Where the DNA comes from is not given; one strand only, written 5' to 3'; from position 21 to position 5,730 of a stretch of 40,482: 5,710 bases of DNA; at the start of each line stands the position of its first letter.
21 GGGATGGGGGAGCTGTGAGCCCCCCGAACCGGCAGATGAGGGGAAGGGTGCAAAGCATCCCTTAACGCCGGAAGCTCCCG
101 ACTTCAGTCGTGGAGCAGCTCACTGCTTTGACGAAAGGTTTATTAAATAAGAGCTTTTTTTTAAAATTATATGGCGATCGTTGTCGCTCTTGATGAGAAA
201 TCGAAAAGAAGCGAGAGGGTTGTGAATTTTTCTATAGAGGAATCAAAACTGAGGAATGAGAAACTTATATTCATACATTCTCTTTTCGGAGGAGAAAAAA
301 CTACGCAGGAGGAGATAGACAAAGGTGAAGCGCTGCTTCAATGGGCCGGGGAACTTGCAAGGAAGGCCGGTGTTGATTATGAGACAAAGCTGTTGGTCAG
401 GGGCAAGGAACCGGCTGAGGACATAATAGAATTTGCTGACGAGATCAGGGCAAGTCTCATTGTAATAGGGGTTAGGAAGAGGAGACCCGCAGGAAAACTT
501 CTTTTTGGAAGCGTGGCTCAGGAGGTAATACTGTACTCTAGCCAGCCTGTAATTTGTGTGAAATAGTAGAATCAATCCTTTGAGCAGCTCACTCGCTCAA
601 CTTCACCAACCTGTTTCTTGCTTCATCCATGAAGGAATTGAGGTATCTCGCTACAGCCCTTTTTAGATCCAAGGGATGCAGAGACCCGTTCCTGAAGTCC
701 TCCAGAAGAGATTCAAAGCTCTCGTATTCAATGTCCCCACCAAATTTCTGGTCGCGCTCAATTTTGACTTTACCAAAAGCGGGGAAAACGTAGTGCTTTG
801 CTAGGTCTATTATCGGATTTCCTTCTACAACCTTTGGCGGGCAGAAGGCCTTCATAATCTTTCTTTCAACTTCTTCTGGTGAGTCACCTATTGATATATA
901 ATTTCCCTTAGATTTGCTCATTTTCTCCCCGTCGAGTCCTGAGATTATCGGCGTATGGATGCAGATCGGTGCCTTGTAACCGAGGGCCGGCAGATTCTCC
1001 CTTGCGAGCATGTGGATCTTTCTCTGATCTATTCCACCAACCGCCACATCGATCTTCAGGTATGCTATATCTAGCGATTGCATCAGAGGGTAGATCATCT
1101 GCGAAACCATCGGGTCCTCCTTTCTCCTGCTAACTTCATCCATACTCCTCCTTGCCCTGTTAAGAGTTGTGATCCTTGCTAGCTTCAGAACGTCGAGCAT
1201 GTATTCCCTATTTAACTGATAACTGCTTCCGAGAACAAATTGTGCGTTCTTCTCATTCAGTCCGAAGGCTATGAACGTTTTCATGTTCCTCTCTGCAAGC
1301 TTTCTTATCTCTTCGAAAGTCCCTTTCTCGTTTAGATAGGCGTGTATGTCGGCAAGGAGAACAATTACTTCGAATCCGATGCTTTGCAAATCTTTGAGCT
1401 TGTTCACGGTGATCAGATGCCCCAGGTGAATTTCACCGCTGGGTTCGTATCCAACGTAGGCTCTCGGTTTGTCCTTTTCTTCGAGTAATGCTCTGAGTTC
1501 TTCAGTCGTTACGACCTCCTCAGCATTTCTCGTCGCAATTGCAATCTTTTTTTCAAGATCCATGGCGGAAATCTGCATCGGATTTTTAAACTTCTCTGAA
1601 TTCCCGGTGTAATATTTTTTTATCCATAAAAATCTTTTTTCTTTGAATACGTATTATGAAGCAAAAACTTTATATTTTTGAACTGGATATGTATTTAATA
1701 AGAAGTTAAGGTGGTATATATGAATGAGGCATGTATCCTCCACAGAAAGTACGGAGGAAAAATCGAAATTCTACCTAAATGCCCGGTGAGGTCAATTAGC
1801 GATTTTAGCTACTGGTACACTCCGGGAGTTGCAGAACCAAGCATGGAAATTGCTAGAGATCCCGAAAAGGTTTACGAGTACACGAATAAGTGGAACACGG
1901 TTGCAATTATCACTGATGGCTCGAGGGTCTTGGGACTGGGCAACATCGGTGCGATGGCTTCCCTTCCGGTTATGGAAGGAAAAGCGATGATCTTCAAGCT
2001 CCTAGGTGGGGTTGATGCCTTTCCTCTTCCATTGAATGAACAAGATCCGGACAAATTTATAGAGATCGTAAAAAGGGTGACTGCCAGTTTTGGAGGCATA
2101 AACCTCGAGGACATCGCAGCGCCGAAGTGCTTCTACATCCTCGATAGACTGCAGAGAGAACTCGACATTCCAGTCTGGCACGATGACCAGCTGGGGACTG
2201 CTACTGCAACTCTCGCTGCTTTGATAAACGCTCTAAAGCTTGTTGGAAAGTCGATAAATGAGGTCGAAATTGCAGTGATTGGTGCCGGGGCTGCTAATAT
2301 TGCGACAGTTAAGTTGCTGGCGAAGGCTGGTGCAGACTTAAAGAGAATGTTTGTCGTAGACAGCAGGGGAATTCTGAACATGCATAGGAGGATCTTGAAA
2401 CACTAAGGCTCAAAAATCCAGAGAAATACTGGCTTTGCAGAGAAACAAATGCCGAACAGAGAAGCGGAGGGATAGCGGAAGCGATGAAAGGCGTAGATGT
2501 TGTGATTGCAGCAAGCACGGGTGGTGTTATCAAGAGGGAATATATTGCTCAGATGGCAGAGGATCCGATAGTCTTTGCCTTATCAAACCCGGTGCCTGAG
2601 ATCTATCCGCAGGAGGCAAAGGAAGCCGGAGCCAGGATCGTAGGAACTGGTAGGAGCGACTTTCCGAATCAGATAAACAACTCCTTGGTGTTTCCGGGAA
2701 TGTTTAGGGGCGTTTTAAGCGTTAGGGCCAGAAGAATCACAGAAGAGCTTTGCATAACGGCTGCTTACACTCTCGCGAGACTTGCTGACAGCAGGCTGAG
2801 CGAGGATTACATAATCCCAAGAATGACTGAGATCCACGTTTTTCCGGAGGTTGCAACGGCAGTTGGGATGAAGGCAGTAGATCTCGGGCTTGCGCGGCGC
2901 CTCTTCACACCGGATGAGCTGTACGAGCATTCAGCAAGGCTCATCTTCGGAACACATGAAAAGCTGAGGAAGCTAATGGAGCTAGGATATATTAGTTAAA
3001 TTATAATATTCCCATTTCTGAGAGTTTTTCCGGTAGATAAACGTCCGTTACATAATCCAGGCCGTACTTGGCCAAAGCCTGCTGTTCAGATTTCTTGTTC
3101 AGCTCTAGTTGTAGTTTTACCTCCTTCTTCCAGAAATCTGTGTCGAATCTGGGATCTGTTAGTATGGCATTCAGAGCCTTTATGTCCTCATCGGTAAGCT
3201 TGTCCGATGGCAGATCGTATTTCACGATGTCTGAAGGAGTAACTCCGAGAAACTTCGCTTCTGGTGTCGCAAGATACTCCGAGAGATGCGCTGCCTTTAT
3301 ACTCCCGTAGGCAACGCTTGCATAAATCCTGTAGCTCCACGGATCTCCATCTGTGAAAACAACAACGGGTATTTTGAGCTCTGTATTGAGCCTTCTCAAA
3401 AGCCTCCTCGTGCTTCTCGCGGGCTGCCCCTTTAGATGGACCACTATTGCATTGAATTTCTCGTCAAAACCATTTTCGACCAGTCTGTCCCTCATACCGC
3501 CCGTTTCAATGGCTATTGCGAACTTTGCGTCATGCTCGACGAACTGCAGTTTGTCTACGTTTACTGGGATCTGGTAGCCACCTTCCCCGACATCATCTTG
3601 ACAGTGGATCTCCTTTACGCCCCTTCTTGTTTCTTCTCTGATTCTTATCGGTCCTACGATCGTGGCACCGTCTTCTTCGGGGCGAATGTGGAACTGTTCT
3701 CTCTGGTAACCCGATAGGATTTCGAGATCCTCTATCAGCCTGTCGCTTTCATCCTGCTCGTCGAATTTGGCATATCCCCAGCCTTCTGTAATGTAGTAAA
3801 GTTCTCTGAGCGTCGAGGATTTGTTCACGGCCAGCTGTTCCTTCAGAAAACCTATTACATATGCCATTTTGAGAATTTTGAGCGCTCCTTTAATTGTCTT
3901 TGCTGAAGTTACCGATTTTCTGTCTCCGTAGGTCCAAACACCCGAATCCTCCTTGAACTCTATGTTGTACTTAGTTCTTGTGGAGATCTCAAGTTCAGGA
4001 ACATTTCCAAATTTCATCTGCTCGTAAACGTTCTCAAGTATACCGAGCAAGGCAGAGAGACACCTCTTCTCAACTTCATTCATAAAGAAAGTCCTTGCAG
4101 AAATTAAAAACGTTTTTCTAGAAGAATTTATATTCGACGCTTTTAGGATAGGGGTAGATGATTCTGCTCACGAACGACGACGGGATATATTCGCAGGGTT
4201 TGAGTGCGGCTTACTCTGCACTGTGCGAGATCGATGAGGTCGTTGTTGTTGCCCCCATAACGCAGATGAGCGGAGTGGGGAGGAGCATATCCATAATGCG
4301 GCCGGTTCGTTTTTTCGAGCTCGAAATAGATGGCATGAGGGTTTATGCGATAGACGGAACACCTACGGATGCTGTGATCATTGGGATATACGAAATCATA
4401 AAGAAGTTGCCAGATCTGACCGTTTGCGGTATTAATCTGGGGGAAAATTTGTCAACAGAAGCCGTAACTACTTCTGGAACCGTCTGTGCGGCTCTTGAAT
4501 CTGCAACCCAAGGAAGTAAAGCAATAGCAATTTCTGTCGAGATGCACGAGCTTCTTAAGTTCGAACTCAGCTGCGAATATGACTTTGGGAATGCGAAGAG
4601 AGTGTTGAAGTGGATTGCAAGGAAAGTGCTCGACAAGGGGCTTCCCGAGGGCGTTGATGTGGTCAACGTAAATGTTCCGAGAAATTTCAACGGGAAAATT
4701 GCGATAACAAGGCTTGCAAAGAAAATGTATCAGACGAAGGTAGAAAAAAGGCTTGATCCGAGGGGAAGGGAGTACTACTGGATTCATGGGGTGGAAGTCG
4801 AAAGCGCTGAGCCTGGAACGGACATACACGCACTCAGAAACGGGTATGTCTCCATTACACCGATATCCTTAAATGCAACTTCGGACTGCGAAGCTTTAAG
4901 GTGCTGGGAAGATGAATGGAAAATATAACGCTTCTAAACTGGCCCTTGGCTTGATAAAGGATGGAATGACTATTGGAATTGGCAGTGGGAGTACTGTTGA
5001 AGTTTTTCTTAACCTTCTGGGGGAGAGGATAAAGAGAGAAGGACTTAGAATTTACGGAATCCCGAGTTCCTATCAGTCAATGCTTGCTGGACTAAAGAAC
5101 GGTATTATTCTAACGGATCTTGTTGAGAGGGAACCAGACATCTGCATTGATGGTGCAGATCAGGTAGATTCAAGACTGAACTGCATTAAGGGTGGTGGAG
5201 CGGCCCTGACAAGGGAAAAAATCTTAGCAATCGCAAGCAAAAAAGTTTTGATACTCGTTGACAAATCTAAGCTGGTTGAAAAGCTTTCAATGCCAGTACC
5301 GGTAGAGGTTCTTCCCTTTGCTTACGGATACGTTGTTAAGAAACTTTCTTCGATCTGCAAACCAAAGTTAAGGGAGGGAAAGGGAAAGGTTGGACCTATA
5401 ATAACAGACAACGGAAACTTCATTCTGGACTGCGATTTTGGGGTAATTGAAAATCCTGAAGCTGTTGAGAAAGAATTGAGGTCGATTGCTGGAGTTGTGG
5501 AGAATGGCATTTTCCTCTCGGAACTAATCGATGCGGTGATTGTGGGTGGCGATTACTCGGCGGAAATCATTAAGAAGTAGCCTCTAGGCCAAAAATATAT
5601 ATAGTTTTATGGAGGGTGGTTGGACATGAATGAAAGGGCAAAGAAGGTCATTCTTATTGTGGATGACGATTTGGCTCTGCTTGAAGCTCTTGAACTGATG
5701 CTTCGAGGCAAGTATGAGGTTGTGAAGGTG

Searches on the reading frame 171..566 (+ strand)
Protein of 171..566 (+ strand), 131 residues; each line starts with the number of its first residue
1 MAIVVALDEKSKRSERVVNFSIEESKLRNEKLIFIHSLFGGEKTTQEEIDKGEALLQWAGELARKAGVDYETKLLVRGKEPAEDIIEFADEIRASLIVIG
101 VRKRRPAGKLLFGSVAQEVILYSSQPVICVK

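Call 18: search_protein_families(library=pfam, proteins=[window:171-566:+])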
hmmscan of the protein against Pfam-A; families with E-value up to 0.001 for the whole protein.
window:171-566:+ (131 aa): 1 family
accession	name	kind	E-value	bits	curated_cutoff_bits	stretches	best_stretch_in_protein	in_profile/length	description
PF00582.32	Usp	-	2.6e-21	77.1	24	1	3-131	5-141/141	Universal stress protein family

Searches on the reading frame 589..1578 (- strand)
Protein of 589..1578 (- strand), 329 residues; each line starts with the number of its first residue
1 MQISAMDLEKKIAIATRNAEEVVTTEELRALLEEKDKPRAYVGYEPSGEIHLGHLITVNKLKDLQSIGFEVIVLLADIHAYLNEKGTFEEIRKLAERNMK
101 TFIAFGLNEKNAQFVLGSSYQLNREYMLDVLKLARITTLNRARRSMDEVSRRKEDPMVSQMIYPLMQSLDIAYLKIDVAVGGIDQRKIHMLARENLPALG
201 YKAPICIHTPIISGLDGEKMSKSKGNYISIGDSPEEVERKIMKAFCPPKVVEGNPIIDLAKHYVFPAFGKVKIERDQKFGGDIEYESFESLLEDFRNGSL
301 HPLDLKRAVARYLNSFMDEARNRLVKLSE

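Call 18: search_protein_families(library=pfam, proteins=[window:589-1578:-])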
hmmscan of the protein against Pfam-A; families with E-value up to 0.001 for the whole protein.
window:589-1578:- (329 aa): 2 families
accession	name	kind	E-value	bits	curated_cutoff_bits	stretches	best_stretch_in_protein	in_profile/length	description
PF00579.31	tRNA-synt_1b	-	5.2e-57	193.8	21.1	1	35-316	3-290/292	tRNA synthetases class I (W and Y)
PF01921.24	tRNA-synt_1f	-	5.8e-05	22.6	27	0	198-242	261-305/360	tRNA synthetases class I (K)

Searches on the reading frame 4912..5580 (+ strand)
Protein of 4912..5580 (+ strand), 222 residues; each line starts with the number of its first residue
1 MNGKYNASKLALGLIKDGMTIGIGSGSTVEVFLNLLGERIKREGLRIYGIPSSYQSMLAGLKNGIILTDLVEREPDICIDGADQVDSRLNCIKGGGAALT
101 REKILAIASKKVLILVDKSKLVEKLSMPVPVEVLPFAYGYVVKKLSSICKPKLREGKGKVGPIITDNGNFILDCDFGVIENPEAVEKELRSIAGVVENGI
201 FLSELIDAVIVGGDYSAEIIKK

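Call 18: search_protein_families(library=pfam, proteins=[window:4912-5580:+])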
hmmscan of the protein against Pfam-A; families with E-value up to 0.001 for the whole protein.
window:4912-5580:+ (222 aa): 2 families
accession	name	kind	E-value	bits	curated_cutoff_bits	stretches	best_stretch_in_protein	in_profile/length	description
PF06026.20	Rib_5-P_isom_A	-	4.2e-59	199.5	26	1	49-214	2-171/173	Ribose 5-phosphate isomerase A (phosphoriboisomerase A)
PF00455.28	DeoRC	-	4.6e-05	23.9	31.8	0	3-38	5-40/160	DeoR C terminal sensor domain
